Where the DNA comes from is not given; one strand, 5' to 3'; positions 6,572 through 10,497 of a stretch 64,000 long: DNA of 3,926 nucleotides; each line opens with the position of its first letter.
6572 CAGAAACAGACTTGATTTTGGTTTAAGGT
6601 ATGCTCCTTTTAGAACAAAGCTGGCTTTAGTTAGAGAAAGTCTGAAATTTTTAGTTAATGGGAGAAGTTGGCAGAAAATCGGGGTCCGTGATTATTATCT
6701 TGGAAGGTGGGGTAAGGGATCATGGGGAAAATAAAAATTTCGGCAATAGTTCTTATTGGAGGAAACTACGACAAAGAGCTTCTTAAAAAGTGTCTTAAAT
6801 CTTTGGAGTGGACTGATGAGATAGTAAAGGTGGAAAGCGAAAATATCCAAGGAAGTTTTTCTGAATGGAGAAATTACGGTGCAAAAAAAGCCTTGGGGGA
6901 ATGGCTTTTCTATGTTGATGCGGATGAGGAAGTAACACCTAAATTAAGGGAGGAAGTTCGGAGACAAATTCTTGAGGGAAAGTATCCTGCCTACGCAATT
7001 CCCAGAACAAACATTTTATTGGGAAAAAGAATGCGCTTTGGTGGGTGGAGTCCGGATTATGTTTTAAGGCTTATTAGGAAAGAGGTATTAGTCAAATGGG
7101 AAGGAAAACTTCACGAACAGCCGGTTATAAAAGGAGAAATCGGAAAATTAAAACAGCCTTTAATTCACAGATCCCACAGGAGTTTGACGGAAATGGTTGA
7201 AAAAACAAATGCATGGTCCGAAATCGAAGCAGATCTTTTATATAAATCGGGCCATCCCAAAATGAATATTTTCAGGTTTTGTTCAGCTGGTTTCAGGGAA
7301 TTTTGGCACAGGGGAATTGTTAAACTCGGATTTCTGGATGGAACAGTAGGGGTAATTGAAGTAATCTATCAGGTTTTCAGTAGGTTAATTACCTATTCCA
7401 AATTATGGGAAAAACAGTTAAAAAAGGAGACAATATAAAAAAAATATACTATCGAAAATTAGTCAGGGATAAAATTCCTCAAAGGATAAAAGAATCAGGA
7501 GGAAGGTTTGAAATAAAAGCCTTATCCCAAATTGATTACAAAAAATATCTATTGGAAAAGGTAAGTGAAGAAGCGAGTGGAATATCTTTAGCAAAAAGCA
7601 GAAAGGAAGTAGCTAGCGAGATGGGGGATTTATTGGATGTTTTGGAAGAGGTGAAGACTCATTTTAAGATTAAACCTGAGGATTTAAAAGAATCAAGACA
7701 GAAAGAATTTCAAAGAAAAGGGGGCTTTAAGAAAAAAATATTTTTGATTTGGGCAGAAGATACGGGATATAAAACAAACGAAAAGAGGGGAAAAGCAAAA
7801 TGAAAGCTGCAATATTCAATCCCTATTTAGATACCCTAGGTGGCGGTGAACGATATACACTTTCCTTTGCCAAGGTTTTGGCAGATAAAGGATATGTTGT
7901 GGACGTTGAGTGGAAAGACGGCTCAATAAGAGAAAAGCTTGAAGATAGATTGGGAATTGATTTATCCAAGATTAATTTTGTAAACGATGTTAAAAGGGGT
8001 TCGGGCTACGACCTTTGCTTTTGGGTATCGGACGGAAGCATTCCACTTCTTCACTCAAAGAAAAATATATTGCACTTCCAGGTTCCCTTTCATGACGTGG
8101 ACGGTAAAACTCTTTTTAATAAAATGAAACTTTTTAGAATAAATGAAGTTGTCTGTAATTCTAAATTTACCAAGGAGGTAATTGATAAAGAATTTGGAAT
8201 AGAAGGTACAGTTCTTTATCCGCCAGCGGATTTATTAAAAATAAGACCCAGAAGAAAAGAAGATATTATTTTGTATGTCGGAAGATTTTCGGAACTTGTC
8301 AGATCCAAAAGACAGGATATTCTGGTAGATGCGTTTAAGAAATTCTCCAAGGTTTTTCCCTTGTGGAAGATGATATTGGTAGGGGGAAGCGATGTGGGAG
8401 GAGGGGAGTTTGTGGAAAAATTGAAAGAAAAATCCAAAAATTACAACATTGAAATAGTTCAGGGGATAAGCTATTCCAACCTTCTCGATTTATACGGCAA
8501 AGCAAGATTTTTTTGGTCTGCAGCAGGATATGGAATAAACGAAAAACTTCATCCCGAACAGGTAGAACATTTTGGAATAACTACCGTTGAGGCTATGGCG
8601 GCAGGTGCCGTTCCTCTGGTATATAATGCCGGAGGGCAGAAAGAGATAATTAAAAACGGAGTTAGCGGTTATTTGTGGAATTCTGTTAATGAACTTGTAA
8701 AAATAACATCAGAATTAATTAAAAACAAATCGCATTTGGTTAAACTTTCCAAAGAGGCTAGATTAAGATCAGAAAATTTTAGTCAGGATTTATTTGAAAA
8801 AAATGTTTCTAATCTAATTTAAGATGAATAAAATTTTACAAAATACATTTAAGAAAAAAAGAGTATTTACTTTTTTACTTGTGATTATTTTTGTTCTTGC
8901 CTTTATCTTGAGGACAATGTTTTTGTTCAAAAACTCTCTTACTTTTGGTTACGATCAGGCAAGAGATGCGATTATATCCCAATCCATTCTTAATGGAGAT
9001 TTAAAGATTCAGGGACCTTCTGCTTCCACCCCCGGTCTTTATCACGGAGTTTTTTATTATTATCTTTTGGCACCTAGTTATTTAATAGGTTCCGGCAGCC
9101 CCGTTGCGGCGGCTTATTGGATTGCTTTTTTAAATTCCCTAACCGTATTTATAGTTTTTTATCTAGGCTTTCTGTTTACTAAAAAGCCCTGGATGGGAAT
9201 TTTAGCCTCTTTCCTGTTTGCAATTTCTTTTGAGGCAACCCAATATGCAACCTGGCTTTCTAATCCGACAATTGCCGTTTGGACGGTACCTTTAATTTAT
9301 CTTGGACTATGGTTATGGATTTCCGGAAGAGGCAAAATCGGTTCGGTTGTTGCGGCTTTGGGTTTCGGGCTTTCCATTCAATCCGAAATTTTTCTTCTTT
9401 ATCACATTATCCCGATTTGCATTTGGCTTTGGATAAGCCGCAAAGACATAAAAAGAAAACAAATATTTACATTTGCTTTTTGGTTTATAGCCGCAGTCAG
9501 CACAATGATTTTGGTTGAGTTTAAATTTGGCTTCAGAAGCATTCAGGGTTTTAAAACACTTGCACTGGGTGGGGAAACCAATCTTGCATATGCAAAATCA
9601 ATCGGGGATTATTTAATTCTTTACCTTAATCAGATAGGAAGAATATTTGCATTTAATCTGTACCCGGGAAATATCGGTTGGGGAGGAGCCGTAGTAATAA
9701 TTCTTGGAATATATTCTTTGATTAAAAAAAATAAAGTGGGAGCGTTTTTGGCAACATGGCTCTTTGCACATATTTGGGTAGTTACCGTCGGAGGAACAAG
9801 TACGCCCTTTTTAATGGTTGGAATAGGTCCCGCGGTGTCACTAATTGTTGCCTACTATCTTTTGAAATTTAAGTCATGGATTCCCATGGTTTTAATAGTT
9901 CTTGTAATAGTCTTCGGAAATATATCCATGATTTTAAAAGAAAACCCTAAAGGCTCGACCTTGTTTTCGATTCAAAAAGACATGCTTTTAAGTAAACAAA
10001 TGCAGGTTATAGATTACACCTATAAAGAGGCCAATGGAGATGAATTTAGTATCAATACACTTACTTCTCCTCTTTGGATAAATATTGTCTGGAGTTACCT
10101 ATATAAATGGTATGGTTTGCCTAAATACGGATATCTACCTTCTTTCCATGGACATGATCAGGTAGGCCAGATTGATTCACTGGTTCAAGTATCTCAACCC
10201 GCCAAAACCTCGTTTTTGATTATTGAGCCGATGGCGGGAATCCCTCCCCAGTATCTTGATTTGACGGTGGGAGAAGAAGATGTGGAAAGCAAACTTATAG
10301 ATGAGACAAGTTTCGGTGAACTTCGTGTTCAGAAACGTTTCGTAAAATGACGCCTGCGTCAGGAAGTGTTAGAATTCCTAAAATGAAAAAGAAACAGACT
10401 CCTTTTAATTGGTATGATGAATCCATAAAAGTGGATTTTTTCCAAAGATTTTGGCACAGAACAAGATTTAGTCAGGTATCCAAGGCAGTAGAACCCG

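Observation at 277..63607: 64-kb glycosylation super-locus with ~38 glycosyltransferase genes dominated by GT-C membrane enzymes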

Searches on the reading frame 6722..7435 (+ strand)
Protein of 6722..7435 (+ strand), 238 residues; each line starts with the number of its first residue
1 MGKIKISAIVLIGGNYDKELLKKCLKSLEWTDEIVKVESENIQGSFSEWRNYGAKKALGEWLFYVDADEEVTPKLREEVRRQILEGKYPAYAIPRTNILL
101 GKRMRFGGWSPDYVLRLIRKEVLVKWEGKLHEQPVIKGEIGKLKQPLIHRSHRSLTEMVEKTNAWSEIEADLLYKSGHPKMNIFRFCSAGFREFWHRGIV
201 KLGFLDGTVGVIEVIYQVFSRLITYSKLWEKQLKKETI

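Call 3: search_protein_families(library=pfam, max_evalue=0.01, proteins=[window:6722-7435:+])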
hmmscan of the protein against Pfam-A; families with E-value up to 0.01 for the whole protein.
window:6722-7435:+ (238 aa): 1 family
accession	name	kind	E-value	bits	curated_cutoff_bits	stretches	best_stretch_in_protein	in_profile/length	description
PF00535.33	Glycos_transf_2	-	3.7e-05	24.2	23.3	1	26-88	50-108/168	Glycosyl transferase family 2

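Call 21: search_protein_families(library=ncbifam, max_evalue=0.001, proteins=[window:6722-7435:+])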
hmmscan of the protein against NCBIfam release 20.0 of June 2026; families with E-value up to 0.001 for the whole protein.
window:6722-7435:+ (238 aa): 0 families

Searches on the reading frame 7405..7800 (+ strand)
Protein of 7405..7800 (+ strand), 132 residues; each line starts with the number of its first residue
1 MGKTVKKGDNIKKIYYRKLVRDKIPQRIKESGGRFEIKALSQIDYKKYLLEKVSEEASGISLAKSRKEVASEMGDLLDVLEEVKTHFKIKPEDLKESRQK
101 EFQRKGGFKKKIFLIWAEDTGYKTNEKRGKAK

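Call 3: search_protein_families(library=pfam, max_evalue=0.01, proteins=[window:7405-7800:+])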
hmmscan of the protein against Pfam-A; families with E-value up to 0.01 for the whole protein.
window:7405-7800:+ (132 aa): 0 families

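Call 20: search_protein_families(library=ncbifam, max_evalue=0.01, proteins=[window:7405-7800:+])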
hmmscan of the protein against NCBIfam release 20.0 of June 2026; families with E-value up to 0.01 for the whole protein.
window:7405-7800:+ (132 aa): 3 families
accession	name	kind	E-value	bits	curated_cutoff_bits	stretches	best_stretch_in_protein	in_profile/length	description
TIGR00444.1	mazG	subfamily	0.00021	21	148.3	1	22-105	138-217/248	MazG family protein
NF052436.1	YabN_Meth_PPase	exception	0.0012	17.9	525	1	47-104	392-453/486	bifunctional methyltransferase/pyrophosphohydrolase YabN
NF007113.1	PRK09562.1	equivalog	0.0025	17.5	208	1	47-105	157-218/251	nucleoside triphosphate pyrophosphohydrolase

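Call 58: search_protein_families(library=pfam, max_evalue=0.1, proteins=[window:7405-7800:+])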
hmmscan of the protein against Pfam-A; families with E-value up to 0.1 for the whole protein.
window:7405-7800:+ (132 aa): 2 families
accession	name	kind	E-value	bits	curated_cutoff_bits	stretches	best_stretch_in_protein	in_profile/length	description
PF15341.11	SLX9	-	0.017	16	27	1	48-111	16-77/127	Ribosome biogenesis protein SLX9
PF24615.2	Spectrin_Anc-1_2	-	0.053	14.2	28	1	39-100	42-103/105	Nuclear anchorage protein 1, spectrin repeat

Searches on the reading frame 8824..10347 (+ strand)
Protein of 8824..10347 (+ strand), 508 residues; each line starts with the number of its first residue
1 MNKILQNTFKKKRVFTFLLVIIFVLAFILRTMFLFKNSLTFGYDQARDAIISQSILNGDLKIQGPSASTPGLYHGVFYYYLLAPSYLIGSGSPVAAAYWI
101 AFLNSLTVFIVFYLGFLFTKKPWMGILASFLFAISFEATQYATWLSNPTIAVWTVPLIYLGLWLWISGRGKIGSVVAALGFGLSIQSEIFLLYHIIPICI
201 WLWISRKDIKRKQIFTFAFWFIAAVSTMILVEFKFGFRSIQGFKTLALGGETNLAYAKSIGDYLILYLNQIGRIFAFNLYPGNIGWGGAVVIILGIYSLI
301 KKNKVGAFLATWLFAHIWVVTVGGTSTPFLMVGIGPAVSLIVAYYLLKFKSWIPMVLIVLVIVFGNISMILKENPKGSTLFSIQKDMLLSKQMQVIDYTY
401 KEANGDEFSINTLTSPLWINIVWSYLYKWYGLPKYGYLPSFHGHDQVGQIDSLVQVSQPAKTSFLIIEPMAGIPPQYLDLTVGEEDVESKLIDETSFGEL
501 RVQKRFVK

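Call 3: search_protein_families(library=pfam, max_evalue=0.01, proteins=[window:8824-10347:+])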
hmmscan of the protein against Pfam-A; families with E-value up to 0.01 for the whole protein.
window:8824-10347:+ (508 aa): 0 families

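Call 20: search_protein_families(library=ncbifam, max_evalue=0.01, proteins=[window:8824-10347:+])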
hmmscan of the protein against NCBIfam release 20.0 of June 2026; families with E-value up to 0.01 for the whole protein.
window:8824-10347:+ (508 aa): 0 families

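Call 35: find_homologous_proteins(query=window:8824-10347:+, max_evalue=0.00001)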
Query window:8824-10347:+ (508 aa): 538 proteins with E <= 0.00001 among 8000 candidates; the best 120 are listed.
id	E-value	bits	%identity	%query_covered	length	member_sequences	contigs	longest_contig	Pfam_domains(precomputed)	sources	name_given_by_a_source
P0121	0.0e+0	1126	100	100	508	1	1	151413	-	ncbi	-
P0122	1.0e-261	887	78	97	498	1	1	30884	-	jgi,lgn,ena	-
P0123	3.0e-256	869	77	98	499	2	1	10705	-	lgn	-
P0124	2.5e-255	866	77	97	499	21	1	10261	-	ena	-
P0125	9.8e-254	861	75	97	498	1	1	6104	-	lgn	-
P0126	4.0e-249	846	74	98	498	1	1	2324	-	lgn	-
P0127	1.8e-248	844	76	96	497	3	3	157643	-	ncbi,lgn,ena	-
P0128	4.5e-248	842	74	96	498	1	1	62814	-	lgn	-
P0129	9.6e-241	818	72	98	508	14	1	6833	-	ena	-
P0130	6.6e-239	812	73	98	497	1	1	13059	-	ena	-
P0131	1.3e-238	811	71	98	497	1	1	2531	-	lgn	-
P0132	8.6e-238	808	73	98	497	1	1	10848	-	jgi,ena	-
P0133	1.2e-237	808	73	98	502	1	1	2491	-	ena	-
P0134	7.2e-237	805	71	98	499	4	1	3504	-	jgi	-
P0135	1.8e-236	804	73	97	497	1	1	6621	-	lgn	-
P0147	2.6e-232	790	72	97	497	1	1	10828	PF13231.13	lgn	-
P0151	4.1e-227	773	70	95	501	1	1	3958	PF13231.13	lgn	-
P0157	1.2e-219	749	69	96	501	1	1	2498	PF13231.13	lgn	-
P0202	3.2e-204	698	63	98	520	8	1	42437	PF02366.25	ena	-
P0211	2.2e-201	688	62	98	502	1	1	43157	PF13231.13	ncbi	-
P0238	6.7e-195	667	60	98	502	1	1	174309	PF13231.13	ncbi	-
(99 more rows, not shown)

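Call 39: search_solved_structures(query=A2, max_evalue=10, show_alignments=1)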
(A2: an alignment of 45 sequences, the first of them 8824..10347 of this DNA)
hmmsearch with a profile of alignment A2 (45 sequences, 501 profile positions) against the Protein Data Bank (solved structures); distinct sequences matched with E-value up to 10: 0.

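Call 47: find_encoding_contigs(protein=P0127, flank=10000, max_places=1)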
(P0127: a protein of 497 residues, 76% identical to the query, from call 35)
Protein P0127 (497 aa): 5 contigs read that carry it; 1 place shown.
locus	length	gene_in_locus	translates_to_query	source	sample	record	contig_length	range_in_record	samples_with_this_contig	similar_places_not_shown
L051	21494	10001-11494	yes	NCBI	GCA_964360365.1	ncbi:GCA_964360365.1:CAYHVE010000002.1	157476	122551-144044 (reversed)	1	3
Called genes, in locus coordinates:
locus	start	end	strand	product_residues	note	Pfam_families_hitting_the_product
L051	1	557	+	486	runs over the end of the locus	PF13231:PMT_2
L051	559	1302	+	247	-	PF00535:Glycos_transf_2, PF10111:Glyco_tranf_2_2 (weak), PF13641:Glyco_tranf_2_3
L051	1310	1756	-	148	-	PF00293:NUDIX, PF14815:NUDIX_4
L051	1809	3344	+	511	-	PF13231:PMT_2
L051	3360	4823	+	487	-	PF01943:Polysacc_synt, PF13440:Polysacc_synt_3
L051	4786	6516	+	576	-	-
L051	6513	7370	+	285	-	PF00535:Glycos_transf_2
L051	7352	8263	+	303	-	PF00535:Glycos_transf_2, PF13641:Glyco_tranf_2_3, PF13632:Glyco_trans_2_3 (faint)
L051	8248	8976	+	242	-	PF00535:Glycos_transf_2 (weak)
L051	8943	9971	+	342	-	PF13439:Glyco_transf_4 (weak), PF00534:Glycos_transf_1, PF13692:Glyco_trans_1_4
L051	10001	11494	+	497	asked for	-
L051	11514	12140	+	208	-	PF01209:Ubie_methyltran, PF08003:Methyltransf_9 (weak), PF13489:Methyltransf_23, PF01728:FtsJ (weak), PF13847:Methyltransf_31, PF08241:Methyltransf_11, PF08242:Methyltransf_12, PF13649:Methyltransf_25, +1 more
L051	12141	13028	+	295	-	PF00535:Glycos_transf_2, PF10111:Glyco_tranf_2_2 (weak), PF13641:Glyco_tranf_2_3, PF13632:Glyco_trans_2_3 (weak)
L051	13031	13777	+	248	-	PF13641:Glyco_tranf_2_3, PF00535:Glycos_transf_2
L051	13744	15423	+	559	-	PF10131:PTPS_related (weak)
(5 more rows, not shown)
